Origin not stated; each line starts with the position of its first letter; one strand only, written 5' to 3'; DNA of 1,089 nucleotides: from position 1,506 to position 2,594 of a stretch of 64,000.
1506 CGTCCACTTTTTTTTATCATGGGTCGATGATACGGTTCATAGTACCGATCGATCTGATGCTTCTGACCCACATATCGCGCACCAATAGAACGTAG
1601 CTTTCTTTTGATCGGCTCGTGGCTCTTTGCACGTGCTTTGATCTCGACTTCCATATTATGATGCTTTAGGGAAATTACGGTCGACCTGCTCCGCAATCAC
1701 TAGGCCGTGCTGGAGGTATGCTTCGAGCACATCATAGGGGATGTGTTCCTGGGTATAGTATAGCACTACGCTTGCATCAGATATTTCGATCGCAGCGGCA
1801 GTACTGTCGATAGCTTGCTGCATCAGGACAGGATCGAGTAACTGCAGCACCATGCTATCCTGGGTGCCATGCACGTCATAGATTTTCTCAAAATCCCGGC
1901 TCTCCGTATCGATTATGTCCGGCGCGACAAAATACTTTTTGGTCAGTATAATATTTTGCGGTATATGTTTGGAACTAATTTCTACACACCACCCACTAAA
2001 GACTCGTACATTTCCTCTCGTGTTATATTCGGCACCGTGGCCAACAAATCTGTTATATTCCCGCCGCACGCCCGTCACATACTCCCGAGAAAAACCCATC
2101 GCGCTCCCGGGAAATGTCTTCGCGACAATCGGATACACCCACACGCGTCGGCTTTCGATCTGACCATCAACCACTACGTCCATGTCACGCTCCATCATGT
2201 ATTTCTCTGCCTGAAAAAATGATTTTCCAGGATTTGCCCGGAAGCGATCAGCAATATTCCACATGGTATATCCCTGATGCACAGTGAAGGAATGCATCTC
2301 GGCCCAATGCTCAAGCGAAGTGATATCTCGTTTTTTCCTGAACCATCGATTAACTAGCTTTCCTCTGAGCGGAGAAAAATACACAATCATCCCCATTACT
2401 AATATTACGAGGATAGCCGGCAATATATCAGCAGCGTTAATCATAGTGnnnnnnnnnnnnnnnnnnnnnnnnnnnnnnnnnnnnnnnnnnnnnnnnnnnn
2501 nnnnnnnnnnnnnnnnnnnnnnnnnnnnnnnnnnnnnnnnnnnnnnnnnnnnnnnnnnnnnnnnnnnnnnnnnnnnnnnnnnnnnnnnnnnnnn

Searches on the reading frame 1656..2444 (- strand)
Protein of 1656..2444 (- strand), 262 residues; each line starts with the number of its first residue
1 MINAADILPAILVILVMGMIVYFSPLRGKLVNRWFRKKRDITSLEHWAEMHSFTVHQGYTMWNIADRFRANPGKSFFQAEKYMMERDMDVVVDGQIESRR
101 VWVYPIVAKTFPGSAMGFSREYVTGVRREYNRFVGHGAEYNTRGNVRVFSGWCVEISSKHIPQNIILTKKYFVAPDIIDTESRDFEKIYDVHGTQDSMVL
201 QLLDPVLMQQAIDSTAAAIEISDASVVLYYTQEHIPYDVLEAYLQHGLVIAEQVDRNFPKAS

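Call 47: search_protein_families(library=pfam, proteins=[window:1656-2444:-], max_evalue=0.001)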
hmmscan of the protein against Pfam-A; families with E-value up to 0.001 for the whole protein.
window:1656-2444:- (262 aa): 1 family
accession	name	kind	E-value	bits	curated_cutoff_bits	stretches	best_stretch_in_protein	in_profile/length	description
PF11335.13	DUF3137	-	0.00034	20.9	26.1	1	148-214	2-78/139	Protein of unknown function (DUF3137)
